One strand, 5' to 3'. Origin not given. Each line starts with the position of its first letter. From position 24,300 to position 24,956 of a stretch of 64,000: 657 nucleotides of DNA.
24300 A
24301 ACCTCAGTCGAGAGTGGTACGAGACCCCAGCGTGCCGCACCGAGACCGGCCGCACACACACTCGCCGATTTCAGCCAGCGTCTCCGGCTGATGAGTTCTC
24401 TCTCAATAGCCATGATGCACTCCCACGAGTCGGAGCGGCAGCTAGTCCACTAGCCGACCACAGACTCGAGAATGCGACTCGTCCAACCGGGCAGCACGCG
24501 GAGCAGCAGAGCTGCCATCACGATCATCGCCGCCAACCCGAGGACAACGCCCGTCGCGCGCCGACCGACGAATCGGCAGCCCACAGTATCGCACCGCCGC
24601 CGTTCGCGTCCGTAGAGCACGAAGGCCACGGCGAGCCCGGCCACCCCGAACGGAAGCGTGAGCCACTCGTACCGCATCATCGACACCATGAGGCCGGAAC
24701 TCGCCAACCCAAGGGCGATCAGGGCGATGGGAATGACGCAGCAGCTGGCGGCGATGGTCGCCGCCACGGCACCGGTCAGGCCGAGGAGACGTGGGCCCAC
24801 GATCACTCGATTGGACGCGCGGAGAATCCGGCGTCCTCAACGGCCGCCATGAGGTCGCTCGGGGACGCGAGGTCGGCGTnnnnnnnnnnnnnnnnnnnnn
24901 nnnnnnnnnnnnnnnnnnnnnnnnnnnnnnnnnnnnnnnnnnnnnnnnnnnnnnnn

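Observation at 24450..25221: MerP-like HMA gene with UGA replacing the first Cys of GMTCxxC: candidate selenoprotein coupled to MerT and facing DsbD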

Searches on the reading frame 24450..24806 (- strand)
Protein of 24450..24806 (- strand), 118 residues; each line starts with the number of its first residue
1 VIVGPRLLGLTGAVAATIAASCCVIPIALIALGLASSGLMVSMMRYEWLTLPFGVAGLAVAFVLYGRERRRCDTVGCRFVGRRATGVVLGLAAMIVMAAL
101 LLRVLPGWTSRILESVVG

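Call 7: search_protein_families(library=pfam, proteins=[window:24450-24806:-], max_evalue=0.01)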
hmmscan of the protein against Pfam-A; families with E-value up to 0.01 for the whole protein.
window:24450-24806:- (118 aa): 0 families

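Call 8: search_protein_families(library=ncbifam, proteins=[window:24450-24806:-], max_evalue=1)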
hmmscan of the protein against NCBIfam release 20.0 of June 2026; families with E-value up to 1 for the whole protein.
window:24450-24806:- (118 aa): 4 families
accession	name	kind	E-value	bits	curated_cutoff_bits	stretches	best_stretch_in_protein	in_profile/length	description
NF033560.1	merT_RC607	exception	1e-05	25.8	130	1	11-80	8-80/97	mercuric transport protein MerT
NF010314.2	PRK13751.2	equivalog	7.7e-05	22.8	150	1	10-101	12-107/116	mercuric ion transporter MerT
NF033556.1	MerTP_fusion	equivalog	0.026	14.1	180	1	12-74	2-63/186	mercuric transport protein MerTP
NF045683.1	MerT_CopZ_Se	exception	0.053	13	375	1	5-63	12-67/235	MerT/CopZ fusion-like heavy metal transport selenoprotein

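Call 16: find_homologous_proteins(query=window:24450-24806:-)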
Query window:24450-24806:- (118 aa): 20 proteins with E <= 0.001 among 583 candidates.
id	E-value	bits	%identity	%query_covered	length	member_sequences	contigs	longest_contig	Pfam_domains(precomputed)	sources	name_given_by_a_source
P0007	1.2e-63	230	99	98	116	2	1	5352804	-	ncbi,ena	-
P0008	6.5e-38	147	61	99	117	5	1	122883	-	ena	-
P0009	1.1e-37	146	64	96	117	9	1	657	-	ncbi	-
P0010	3.9e-37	145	61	99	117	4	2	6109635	-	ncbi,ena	-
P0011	1.8e-35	139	59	96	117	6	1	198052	-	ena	-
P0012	4.0e-35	138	63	92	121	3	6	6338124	-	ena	-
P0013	1.9e-34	136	59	94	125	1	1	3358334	-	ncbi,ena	-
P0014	2.6e-34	136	60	96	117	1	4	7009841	-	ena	-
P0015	3.7e-34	135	61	92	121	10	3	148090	-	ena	-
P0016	4.9e-34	135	61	67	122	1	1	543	-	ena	-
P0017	3.5e-33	132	58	96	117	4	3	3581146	-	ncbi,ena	-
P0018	7.7e-33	131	65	77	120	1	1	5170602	-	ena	-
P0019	1.3e-32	130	61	90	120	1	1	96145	-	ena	-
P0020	9.0e-32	127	59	92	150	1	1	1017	-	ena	-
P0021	1.4e-31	127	57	98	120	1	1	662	-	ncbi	-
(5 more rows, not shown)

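Call 17: find_encoding_contigs(protein=P0007, flank=10000, max_places=4)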
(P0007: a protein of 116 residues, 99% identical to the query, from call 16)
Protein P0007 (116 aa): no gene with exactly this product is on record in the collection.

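Call 18: find_encoding_contigs(protein=P0010, flank=5000, max_places=4)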
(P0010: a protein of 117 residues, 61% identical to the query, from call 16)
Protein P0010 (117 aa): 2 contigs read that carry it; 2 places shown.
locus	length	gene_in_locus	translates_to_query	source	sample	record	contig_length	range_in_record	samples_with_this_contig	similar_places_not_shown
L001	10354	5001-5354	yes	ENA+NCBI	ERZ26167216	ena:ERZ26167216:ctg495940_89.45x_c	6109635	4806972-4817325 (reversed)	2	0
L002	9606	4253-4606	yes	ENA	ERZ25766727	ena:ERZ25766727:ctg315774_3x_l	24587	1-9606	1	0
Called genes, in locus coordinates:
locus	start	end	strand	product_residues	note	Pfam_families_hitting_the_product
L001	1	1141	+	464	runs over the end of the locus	PF13936:HTH_38, PF00665:rve (faint)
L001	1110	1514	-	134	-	-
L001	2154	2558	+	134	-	-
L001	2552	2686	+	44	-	-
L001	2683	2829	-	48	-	-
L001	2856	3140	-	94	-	-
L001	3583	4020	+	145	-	PF00376:MerR, PF13411:MerR_1, PF09278:MerR-DNA-bind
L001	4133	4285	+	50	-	-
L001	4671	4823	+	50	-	-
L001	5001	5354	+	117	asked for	-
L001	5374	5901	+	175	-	-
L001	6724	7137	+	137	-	-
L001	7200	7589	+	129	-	PF04191:PEMT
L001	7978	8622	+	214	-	-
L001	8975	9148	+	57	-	-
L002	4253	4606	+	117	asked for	-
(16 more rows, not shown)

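Call 23: find_related_loci(query=A1, collection=genome_contigs, flank=10000)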
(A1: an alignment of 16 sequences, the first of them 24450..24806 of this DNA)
Query A1 (118 aa) in genome_contigs; peptide patterns used: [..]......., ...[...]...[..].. (x = any residue, [..] = any of these).
49 stretches matched a pattern; 26 encode a relative of the query (tblastn E <= 1e-3); 26 distinct loci.
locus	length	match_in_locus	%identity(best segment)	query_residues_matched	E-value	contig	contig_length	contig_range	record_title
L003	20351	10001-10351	61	2-118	7e-43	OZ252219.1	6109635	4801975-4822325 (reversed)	MAG: Vicinamibacterales bacterium isolate c486d04e-8d25-486b-b053-8cece0c204bf genome assembly, chromosome: 1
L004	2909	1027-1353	64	6-114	8e-42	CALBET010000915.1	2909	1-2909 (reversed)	MAG TPA_asm: uncultured Acidobacteria bacterium isolate ERR2206771_bin.47_CONCOCT_v1.1_MAG genome assembly, contig: ERZ8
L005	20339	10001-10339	60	6-118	2e-41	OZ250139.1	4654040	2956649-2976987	MAG: Vicinamibacterales bacterium isolate 484768f3-921a-4930-8514-f507c87559ee genome assembly, chromosome: 1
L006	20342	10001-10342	61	1-114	2e-40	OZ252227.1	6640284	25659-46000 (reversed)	MAG: Vicinamibacterales bacterium isolate cd9bc89c-c98a-4b3d-bcbe-5a790f0e95a9 genome assembly, chromosome: 1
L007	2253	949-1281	61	4-114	3e-40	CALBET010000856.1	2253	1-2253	MAG TPA_asm: uncultured Acidobacteria bacterium isolate ERR2206771_bin.47_CONCOCT_v1.1_MAG genome assembly, contig: ERZ8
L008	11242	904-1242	58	6-118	3e-39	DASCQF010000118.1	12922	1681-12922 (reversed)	MAG TPA_asm: Vicinamibacterales bacterium isolate Fu_MAG_63 c_000000923485, whole genome shotgun sequence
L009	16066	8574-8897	56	9-116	8e-38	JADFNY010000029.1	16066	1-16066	MAG: Acidobacteria bacterium isolate B66T1B5 B66T1B5_NODE3601, whole genome shotgun sequence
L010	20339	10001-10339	61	6-118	8e-38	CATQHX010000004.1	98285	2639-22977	MAG: Vicinamibacterales bacterium isolate b531ce64-1057-46bd-a004-e227214a256a genome assembly, contig: contig_4, whole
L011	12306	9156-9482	59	6-114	1e-37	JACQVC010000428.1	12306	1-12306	MAG: Gemmatimonadetes bacterium isolate NC_groundwater_1453_Ag_S-0.65um_67_19 S_p65_S5_coassembly_k141_4450007, whole ge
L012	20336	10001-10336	56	2-113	2e-35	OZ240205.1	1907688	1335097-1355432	MAG: Vicinamibacterales bacterium isolate e7e54c47-8cb3-4bb4-a26e-21fc1c968279 genome assembly, chromosome: 1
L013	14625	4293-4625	50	6-116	4e-34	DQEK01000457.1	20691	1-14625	MAG TPA_asm: Acidobacteria bacterium isolate UBA9620 contig_30470, whole genome shotgun sequence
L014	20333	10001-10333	61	6-116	5e-34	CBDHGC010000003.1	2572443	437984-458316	MAG: Vicinamibacterales bacterium isolate 2255f9a4-9ab0-4a79-b16a-ed87816e7612 genome assembly, contig: contig_3, whole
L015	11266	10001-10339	59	2-114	8e-34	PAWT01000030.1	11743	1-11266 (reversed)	MAG: Acidobacteria bacterium isolate SAT1339 61829, whole genome shotgun sequence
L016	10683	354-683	60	6-116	8e-34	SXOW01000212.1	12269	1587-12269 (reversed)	MAG: Acidobacteria bacterium isolate F1-120-MAGs236 F1-120__c374269, whole genome shotgun sequence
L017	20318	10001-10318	62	11-116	8e-34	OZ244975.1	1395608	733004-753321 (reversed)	MAG: Vicinamibacterales bacterium isolate 759df215-7f35-4b58-97f0-56a84cd7420d genome assembly, chromosome: 1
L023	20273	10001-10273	60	26-116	1e-29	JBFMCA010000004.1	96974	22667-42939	MAG: Acidobacteriota bacterium isolate MAG179 MAG179_4, whole genome shotgun sequence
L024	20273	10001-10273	63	26-116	1e-26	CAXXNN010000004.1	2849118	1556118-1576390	MAG: Vicinamibacterales bacterium isolate 584f8af7-9898-40e5-a533-8d11c034b1eb genome assembly, contig: contig_4, whole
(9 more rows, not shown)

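Call 51: search_protein_families(library=pfam, proteins=[L006:12516-12812:+, L006:13222-14550:+, L006:8624-9298:+, L006:9196-9612:+, L011:9494-11152:+, L024:10289-11221:+, L003:10374-10901:+, L012:10357-12684:+, L010:7876-9006:+], max_evalue=0.01)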
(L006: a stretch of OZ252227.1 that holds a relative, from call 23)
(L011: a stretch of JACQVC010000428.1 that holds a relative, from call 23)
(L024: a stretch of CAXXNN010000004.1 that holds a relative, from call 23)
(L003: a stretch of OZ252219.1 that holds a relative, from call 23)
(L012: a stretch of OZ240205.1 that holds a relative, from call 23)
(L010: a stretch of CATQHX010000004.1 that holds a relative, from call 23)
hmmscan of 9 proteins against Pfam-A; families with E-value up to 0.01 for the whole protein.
L006:12516-12812:+ (98 aa): 0 families

L006:13222-14550:+ (442 aa): 3 families
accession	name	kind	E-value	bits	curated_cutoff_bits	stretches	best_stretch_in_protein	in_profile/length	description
PF07730.19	HisKA_3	-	4.2e-12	46.9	24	1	252-314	1-66/68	Histidine kinase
PF02518.31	HATPase_c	-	1.3e-06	29.3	26.4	1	352-437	4-109/111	Histidine kinase-, DNA gyrase B-, and HSP90-like ATPase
PF13581.12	HATPase_c_2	-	0.00029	21.3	27.4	1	347-397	25-79/127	Histidine kinase-like ATPase domain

L006:8624-9298:+ (224 aa): 3 families
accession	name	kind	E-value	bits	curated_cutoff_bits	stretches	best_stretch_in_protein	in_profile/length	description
PF13411.12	MerR_1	-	3.5e-16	59.5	21.6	1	68-133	1-65/69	MerR HTH family regulatory protein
PF00376.29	MerR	-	1e-13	51.3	28.2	1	69-106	1-38/38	MerR family regulatory protein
PF09278.17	MerR-DNA-bind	-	1.2e-11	45.5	25.4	1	111-175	1-64/65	MerR, DNA binding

L006:9196-9612:+ (138 aa): 0 families

L011:9494-11152:+ (552 aa): 11 families
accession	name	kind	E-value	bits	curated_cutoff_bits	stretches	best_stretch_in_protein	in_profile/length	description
PF07992.20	Pyr_redox_2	-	2.1e-62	211.6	26.1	1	91-406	2-289/291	Pyridine nucleotide-disulphide oxidoreductase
PF02852.28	Pyr_redox_dim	-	7.3e-34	116.7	25.3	1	429-536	2-109/110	Pyridine nucleotide-disulphide oxidoreductase, dimerisation domain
PF00070.33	Pyr_redox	-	4.4e-18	66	22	1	258-332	2-78/82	Pyridine nucleotide-disulphide oxidoreductase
PF13738.12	Pyr_redox_3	-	4.1e-09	36.5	30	1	219-392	126-305/305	Pyridine nucleotide-disulphide oxidoreductase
PF12831.13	FAD_oxidored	-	6.7e-09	36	27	1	91-149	1-61/416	FAD dependent oxidoreductase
PF01134.28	GIDA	-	8e-09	35.5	22.1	1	91-226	1-149/391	Glucose inhibited division protein A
PF03486.20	HI0933_like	-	1.5e-08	34.8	50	1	91-122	2-33/244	HI0933-like protein Rossmann domain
PF01266.30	DAO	-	6.3e-06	26.4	27.9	1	91-133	1-46/353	FAD dependent oxidoreductase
PF01262.27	AlaDh_PNT_C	-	2.1e-05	24.5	23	0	91-119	30-58/214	Alanine dehydrogenase/PNT, C-terminal domain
PF00403.32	HMA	-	0.00065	20.5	24.8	1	43-73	2-32/62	Heavy-metal-associated domain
PF13450.12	NAD_binding_8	-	0.0032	18.2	21.9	0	94-127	1-35/68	NAD(P)-binding Rossmann-like domain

L024:10289-11221:+ (310 aa): 1 family
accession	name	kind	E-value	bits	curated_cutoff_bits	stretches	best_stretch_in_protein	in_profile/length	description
PF13557.12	Phenol_MetA_deg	-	2.5e-12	47.8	22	1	88-283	39-223/242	Putative MetA-pathway of phenol degradation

L003:10374-10901:+ (175 aa): 0 families

L012:10357-12684:+ (775 aa): 5 families
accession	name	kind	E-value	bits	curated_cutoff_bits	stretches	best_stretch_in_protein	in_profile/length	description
PF00593.30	TonB_dep_Rec_b-barrel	-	1.1e-27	98.5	27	1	328-743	60-436/436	TonB dependent receptor-like, beta-barrel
PF07715.20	Plug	-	2.7e-24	86.2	23.9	1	151-252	6-107/107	TonB-dependent Receptor Plug Domain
PF13620.12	CarboxypepD_reg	-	2.3e-13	50.7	32.3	1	51-127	2-82/82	Carboxypeptidase regulatory-like domain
PF13715.12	CarbopepD_reg_2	-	2e-09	37.8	32.2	1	51-131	1-81/88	CarboxypepD_reg-like domain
PF14686.12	fn3_3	-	0.0058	16.8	24.4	0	80-119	31-72/75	Polysaccharide lyase family 4, domain II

L010:7876-9006:+ (376 aa): 5 families
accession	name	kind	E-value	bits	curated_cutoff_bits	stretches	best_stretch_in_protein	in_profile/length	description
PF01436.27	NHL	-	6.9e-13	48.4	20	1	344-371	1-28/28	NHL repeat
PF08450.18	SGL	-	4.1e-07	30.3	26.3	0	124-282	88-228/246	SMP-30/Gluconolactonase/LRE-like region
PF10282.15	Lactonase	-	0.00018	21.2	21.7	0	161-265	62-171/344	Lactonase, 7-bladed beta-propeller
PF06739.17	SBBP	-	0.0015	18.9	20.5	1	347-361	15-29/38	Beta-propeller repeat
PF06977.17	SdiA-regulated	-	0.0015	18.2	21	0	300-361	177-239/249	SdiA-regulated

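Call 58: search_protein_families(library=ncbifam, proteins=[L011:9494-11152:+, L023:6381-6788:-], max_evalue=0.0001)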
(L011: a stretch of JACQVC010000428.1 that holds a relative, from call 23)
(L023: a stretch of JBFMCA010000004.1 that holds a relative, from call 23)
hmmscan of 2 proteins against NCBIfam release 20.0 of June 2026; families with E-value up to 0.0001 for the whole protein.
L011:9494-11152:+ (552 aa): 59 families (the best 25 are shown)
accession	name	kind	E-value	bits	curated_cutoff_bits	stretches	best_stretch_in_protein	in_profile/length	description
TIGR02053.1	MerA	equivalog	1.1e-164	548.9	454.45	1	91-551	2-464/465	mercury(II) reductase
NF010311.1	PRK13748.1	subfamily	1.5e-149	499.5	600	1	88-551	96-559/560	mercury(II) reductase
TIGR01350.1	lipoamide_DH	equivalog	9.3e-114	380.6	408.8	1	91-542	3-456/461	dihydrolipoyl dehydrogenase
NF004991.0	PRK06370.1-3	subfamily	1.6e-109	366.8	620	1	91-543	37-490/509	FAD-containing oxidoreductase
NF004992.0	PRK06370.1-4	equivalog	6.1e-93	311.7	629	1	91-533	6-448/459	FAD-containing oxidoreductase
NF004947.0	PRK06292.2-5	equivalog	1.1e-85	288.3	592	1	91-538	5-456/474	dihydrolipoyl dehydrogenase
NF004946.0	PRK06292.2-4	subfamily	1.2e-83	281.5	634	1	91-538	5-468/487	dihydrolipoyl dehydrogenase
NF004943.0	PRK06292.2-1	equivalog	1.4e-83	281.2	432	1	90-540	4-455/456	dihydrolipoyl dehydrogenase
NF004776.0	PRK06116.1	equivalog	2e-80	271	480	1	91-525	6-440/450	glutathione-disulfide reductase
NF040477.1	chlor_oxi_RclA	equivalog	1e-74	251.8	740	1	93-514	7-414/441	reactive chlorine resistance oxidoreductase RclA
NF004990.0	PRK06370.1-1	equivalog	9.2e-74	248.8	842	1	91-531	6-446/459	FAD-containing oxidoreductase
NF005572.0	PRK07251.1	equivalog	2.5e-73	247.3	537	1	91-532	5-431/438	FAD-containing oxidoreductase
NF005883.0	PRK07845.1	equivalog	7.4e-73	246.1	479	1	90-542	3-461/466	NAD(P)H-quinone dehydrogenase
NF005884.0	PRK07846.1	equivalog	1.3e-72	244.9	501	1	91-522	5-432/454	mycothione reductase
NF041853.1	hythiocyan_redase_MerA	equivalog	1.4e-72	244.9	650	1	91-532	5-433/440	hypothiocyanous acid reductase MerA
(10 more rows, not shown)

L023:6381-6788:- (135 aa): 16 families
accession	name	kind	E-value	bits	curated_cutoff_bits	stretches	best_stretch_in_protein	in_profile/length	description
NF010315.0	PRK13752.1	subfamily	1.4e-58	197.1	261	1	3-133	3-133/144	mercury resistance transcriptional regulator MerR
TIGR02051.1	MerR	equivalog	2.2e-48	163.6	150.85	1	9-132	1-124/124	mercury resistance transcriptional regulator MerR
NF007069.0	PRK09514.1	equivalog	7.5e-27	94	143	1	9-133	3-131/141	Zn(2+)-responsive transcriptional regulator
TIGR02043.1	ZntR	equivalog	3.3e-25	88.8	167.95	1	9-132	3-130/131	Zn(2+)-responsive transcriptional regulator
TIGR02047.1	CadR-PbrR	equivalog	4.9e-24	84.8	151.45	1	8-130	1-125/127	Cd(II)/Pb(II)-responsive transcriptional regulator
TIGR02044.1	CueR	equivalog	2e-23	82.8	147.4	1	9-132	2-126/127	Cu(I)-responsive transcriptional regulator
TIGR01950.1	SoxR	equivalog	1.6e-13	50.6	116.9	1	8-112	2-108/142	redox-sensitive transcriptional activator SoxR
NF007590.0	PRK10227.1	equivalog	1.7e-12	47.6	244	1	10-132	3-126/135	Cu(I)-responsive transcriptional regulator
NF047375.1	HeatShock_HspR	equivalog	1e-11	44.7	105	1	9-84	5-80/92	heat shock protein transcriptional repressor HspR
NF041849.1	trans_regNmlR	equivalog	8.3e-10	38.8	175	1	11-110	4-105/117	stress response transcriptional regulator NmlR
TIGR02054.1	MerD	equivalog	6.7e-08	33.1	103.65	1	8-116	4-112/120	mercuric resistance transcriptional repressor MerD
NF050798.1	TF_FtsR_Actino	equivalog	2.4e-07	31.1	150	1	20-119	18-120/223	transcriptional regulator FtsR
NF047377.1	heat_HspR_dupli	exception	7.7e-07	28.8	300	1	14-89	11-87/214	heat shock protein transcriptional repressor HspR, fused homodimer type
NF033783.1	coreg_MerD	equivalog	3.8e-05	24.1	170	1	8-112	4-108/121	mercury resistance co-regulator MerD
NF011617.0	PRK15043.1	equivalog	4.1e-05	23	417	1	9-97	5-93/243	HTH-type transcriptional regulator MlrA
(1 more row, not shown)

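Call 64: list_cluster_members(proteins=[P0007])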
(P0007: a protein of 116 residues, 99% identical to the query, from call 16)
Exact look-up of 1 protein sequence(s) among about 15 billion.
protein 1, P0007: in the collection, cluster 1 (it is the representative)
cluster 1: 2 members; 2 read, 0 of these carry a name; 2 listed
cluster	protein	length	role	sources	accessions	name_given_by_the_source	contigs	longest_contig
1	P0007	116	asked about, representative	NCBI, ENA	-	-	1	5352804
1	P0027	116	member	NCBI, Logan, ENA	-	-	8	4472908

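Call 65: find_encoding_contigs(protein=P0027, flank=10000, max_places=6)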
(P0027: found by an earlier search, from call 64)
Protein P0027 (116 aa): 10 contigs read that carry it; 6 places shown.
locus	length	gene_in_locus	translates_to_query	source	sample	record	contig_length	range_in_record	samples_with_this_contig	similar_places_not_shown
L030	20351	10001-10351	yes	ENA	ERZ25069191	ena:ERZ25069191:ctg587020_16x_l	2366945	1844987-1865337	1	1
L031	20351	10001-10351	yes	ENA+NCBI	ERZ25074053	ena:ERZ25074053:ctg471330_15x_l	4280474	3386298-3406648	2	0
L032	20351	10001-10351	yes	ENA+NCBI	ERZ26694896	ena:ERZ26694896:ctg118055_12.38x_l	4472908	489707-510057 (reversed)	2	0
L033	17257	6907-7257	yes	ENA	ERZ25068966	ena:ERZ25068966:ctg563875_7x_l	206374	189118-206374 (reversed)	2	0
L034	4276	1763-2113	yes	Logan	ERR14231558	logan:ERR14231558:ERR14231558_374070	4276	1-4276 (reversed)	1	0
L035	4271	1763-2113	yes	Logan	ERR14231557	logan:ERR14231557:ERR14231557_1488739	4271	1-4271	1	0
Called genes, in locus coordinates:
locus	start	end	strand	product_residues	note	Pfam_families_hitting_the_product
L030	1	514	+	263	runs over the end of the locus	PF02424:ApbE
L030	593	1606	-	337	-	PF01261:AP_endonuc_2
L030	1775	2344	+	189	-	-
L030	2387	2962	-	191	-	PF04978:MST, PF07609:DUF1572, PF12867:DinB_2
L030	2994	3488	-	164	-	PF13302:Acetyltransf_3, PF00583:Acetyltransf_1, PF13673:Acetyltransf_10, PF13508:Acetyltransf_7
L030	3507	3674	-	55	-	-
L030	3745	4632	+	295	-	PF23678:YqhI, PF01738:DLH, PF00326:Peptidase_S9 (faint), PF08840:BAAT_C (faint)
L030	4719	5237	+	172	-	-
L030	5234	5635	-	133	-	PF07883:Cupin_2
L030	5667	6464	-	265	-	PF13883:CREG_beta-barrel, PF01243:PNPOx_N, PF10615:DUF2470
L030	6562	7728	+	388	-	PF07719:TPR_2 (faint), PF13428:TPR_14 (faint), PF13432:TPR_16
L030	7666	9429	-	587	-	PF11412:DsbD_N (weak), PF02683:DsbD_TM, PF00085:Thioredoxin (weak), PF03190:Thioredox_DsbH (weak), PF13899:Thioredoxin_7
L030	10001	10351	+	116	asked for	-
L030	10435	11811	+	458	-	PF00144:Beta-lactamase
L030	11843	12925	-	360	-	PF13384:HTH_23, PF13518:HTH_28 (faint), PF13551:HTH_29, PF13565:HTH_32, PF13358:DDE_3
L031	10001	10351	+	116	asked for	-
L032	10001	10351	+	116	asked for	-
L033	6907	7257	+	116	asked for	-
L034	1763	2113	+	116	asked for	-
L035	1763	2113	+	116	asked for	-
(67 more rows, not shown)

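Call 69: find_related_loci(query=A1, collection=metagenome_contigs, flank=3000)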
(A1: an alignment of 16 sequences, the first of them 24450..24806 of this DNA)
Query A1 (118 aa) in metagenome_contigs; peptide patterns used: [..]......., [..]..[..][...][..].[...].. (x = any residue, [..] = any of these).
136 stretches matched a pattern; 67 encode a relative of the query (tblastn E <= 1e-3); 67 distinct loci.
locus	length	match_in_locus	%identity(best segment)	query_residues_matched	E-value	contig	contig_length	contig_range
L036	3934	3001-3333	64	6-116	6e-42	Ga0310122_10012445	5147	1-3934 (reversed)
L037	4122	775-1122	59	3-118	2e-41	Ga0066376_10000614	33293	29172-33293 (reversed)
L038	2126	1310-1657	59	3-118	2e-41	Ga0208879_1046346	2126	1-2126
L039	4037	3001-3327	63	6-114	9e-41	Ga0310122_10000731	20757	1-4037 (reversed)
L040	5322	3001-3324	65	6-113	5e-41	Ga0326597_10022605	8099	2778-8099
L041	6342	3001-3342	58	3-116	2e-40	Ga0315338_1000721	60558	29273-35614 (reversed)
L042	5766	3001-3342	58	3-116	3e-40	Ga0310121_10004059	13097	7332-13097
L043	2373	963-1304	58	3-116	2e-40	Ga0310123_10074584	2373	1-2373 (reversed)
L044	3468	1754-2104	58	2-118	1e-39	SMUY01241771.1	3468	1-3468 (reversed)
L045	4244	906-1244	58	6-118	1e-39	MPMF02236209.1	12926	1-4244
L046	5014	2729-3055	60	6-114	7e-39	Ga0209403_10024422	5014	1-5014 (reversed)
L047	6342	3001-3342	56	3-116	2e-38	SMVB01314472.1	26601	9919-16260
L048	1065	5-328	56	9-116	2e-39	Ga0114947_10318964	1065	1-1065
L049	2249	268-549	62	21-114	8e-38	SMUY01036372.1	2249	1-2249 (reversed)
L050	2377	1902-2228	58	6-114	8e-38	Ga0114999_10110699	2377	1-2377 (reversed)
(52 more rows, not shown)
